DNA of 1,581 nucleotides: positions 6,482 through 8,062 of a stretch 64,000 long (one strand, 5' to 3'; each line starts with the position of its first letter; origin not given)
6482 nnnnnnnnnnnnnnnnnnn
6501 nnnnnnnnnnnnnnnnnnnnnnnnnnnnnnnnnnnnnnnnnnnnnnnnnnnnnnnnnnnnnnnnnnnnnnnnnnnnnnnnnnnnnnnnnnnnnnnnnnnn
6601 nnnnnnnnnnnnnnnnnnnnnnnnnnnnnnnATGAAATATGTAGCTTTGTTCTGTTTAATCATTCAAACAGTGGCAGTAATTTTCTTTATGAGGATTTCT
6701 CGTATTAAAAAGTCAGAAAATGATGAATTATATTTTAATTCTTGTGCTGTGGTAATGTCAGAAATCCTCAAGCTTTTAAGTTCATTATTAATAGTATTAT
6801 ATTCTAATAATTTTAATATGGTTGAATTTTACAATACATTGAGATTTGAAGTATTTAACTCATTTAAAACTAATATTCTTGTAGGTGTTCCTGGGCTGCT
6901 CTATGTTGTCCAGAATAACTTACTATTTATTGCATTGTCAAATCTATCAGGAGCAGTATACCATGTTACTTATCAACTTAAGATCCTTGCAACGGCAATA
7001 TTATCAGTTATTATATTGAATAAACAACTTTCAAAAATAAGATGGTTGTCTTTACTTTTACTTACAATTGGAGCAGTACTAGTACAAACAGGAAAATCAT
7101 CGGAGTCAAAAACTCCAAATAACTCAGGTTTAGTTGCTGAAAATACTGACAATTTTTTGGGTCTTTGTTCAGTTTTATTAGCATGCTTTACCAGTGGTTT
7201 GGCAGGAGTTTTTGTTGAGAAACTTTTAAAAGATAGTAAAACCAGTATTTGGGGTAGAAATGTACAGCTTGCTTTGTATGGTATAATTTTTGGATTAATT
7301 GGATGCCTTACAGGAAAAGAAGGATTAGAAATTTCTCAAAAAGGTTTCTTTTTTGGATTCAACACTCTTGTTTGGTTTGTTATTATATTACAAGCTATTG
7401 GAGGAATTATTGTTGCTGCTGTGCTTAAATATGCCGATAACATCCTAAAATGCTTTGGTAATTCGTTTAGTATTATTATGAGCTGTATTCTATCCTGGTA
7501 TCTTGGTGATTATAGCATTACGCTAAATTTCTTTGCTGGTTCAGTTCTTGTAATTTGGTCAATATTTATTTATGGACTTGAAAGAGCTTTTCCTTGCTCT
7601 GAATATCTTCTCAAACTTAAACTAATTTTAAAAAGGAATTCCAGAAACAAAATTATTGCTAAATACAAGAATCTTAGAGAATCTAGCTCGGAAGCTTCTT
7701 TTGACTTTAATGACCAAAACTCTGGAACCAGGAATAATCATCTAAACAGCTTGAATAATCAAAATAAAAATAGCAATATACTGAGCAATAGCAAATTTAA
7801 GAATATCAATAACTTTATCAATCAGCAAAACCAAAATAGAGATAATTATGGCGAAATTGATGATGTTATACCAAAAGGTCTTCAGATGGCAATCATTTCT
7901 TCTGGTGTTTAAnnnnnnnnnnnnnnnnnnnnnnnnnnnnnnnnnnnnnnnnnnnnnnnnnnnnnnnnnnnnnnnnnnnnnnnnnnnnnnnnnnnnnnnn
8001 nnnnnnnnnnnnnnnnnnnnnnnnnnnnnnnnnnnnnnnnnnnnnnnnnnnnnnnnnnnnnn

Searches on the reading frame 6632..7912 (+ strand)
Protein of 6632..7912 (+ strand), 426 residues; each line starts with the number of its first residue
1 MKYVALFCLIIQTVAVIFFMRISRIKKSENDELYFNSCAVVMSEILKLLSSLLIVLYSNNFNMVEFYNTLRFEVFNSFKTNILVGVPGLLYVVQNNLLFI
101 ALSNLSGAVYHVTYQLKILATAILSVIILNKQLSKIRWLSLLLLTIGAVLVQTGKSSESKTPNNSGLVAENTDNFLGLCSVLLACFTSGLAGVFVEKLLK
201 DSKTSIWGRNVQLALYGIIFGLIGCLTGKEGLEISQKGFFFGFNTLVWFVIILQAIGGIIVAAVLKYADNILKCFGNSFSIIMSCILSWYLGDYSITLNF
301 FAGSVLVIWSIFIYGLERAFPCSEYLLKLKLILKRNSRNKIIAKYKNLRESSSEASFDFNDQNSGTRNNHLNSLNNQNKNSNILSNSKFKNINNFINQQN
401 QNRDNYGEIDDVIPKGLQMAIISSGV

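Call 50: list_cluster_members(proteins=[window:6632-7912:+, window:8515-10218:-, P0001, window:52906-56649:+, window:19155-21233:+, window:16651-17670:-, window:51052-52152:-])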
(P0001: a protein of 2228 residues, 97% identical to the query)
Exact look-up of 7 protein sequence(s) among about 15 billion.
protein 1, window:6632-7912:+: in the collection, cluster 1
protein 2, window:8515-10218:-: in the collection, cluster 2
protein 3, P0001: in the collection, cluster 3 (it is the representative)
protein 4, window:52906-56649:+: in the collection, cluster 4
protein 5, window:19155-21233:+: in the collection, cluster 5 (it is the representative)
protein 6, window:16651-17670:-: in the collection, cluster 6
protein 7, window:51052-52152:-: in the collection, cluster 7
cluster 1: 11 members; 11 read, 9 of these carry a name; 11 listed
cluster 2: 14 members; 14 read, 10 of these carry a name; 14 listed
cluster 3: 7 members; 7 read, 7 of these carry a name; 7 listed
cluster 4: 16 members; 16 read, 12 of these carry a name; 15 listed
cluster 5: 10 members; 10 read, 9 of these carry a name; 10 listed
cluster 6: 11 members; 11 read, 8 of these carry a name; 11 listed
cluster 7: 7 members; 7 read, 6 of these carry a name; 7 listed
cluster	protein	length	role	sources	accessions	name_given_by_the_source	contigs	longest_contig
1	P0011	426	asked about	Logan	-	-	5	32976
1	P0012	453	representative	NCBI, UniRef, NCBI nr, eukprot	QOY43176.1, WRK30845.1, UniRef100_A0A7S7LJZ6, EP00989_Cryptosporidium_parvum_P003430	Nucleotide-sugar transporter [Cryptosporidium parvum] | Uncharacterized protein n=1 Tax=Cryptosporidium parvum TaxID=5807 RepID=A0A7S7LJZ6_CRYPV | QOY43176.1 hypothetical protein CPATCC_000892 [Cryptosporidium parvum]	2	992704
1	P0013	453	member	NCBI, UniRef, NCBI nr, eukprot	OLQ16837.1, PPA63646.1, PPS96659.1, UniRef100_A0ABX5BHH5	Nucleotide-sugar transporter family protein [Cryptosporidium hominis] | Nucleotide-sugar transporter n=2 Tax=Cryptosporidium hominis TaxID=237895 ... | UDP-galactose transporter [Cryptosporidium hominis]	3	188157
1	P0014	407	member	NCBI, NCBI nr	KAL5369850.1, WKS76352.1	nucleotide-sugar transporter [Cryptosporidium parvum] | nucleotide-sugar transporter [Cryptosporidium sp. 43IA8]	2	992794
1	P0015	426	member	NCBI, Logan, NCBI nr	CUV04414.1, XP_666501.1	unnamed protein product [Cryptosporidium hominis] | nucleotide-sugar transporter (2A681) [Cryptosporidium hominis TU502]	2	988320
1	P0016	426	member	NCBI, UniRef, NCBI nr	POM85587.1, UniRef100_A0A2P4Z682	Nucleotide-sugar transporter family protein [Cryptosporidium meleagridis] | Nucleotide-sugar transporter family protein n=1 Tax=Cryptosporidium meleagridis ...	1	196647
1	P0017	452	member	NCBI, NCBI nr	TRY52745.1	Nucleotide-sugar transporter [Cryptosporidium tyzzeri]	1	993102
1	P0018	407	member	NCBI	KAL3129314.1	nucleotide-sugar transporter [Cryptosporidium hominis]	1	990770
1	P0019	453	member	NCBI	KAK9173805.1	Nucleotide-sugar transporter [Cryptosporidium meleagridis]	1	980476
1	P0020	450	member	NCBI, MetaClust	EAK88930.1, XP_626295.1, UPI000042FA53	nucleotide-sugar transporter, UDP N-acetylglucosamine-like, signal peptide, 9 or more ... | status=active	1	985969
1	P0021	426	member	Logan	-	-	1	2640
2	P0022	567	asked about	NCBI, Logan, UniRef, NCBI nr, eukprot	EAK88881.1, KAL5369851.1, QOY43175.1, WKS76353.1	t-complex protein 1, alpha subunit [Cryptosporidium parvum Iowa II] | T-complex protein 1 subunit alpha n=2 Tax=Cryptosporidium parvum TaxID=5807 ... | QOY43175.1 hypothetical protein CPATCC_000891 [Cryptosporidium parvum]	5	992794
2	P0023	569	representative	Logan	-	-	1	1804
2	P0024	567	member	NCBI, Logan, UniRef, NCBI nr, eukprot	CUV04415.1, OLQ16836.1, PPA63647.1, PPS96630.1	unnamed protein product [Cryptosporidium hominis] | T-complex protein 1 subunit alpha n=1 Tax=Cryptosporidium hominis TaxID=237895 ... | t-complex protein 1, alpha subunit [Cryptosporidium hominis TU502]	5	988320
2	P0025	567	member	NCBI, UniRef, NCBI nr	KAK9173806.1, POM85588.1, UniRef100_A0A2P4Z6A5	TCP-1/cpn60 chaperonin family protein [Cryptosporidium meleagridis] | T-complex protein 1 subunit alpha n=1 Tax=Cryptosporidium meleagridis TaxID=93969 ...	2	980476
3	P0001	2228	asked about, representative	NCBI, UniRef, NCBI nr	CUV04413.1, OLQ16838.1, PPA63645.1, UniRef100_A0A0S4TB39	unnamed protein product [Cryptosporidium hominis] | Trafficking protein particle complex subunit 11 domain-containing protein n=1 ... | hypothetical protein ChTU502y2012_387g0120 [Cryptosporidium hominis]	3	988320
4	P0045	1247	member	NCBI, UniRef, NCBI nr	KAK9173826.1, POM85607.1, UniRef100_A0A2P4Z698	LCCL domain protein [Cryptosporidium meleagridis] | LCCL domain protein n=1 Tax=Cryptosporidium meleagridis TaxID=93969 RepID=A0A2P4Z698_9CRYT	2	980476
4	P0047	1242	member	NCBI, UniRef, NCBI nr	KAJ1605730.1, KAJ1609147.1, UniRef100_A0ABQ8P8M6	CpCCp3 [Cryptosporidium canis] | CpCCp3 n=1 Tax=Cryptosporidium canis TaxID=195482 RepID=A0ABQ8P8M6_9CRYT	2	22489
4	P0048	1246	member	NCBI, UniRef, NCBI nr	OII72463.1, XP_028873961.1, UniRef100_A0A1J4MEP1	scavenger receptor protein 1 precursor [Cryptosporidium ubiquitum] | Scavenger receptor protein 1 n=1 Tax=Cryptosporidium ubiquitum TaxID=857276 ...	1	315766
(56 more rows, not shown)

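Call 80: find_encoding_contigs(protein=P0048, flank=1500, max_places=1)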
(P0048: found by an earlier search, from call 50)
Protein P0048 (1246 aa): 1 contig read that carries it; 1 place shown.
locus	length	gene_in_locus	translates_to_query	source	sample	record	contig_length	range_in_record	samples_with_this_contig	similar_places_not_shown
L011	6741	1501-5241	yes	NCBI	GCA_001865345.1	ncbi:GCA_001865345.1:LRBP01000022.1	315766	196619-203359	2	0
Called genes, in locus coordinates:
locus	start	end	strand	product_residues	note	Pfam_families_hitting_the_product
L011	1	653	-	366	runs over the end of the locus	-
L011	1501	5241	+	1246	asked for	PF01477:PLAT, PF03815:LCCL, PF00530:SRCR, PF03815:LCCL, PF08642:Rxt3 (faint), PF13385:Laminin_G_3, PF03815:LCCL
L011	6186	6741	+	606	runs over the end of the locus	PF07690:MFS_1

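Call 81: find_encoding_contigs(protein=P0047, flank=1500, max_places=1)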
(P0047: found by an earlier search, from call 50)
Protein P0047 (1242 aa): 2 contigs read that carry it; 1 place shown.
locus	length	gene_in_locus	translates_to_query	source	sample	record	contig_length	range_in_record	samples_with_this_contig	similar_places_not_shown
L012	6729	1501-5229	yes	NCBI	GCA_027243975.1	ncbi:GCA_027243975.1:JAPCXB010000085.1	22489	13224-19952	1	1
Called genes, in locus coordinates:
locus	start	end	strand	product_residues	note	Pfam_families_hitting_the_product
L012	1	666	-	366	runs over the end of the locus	-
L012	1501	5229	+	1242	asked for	PF01477:PLAT, PF03815:LCCL, PF00530:SRCR, PF03815:LCCL, PF08642:Rxt3 (faint), PF13385:Laminin_G_3, PF00354:Pentaxin (weak), PF03815:LCCL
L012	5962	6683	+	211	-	-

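Call 82: find_encoding_contigs(protein=P0045, flank=1500, max_places=1)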
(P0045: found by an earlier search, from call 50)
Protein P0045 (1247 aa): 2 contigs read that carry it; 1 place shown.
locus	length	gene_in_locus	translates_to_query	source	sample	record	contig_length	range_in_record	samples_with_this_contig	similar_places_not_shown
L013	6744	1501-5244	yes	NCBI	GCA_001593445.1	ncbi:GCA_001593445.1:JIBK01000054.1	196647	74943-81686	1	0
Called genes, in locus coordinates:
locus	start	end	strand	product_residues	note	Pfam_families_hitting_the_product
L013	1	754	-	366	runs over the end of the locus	-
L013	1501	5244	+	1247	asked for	PF01477:PLAT, PF03815:LCCL, PF08642:Rxt3 (faint), PF00530:SRCR, PF03815:LCCL, PF13385:Laminin_G_3, PF03815:LCCL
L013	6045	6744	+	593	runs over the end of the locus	PF07690:MFS_1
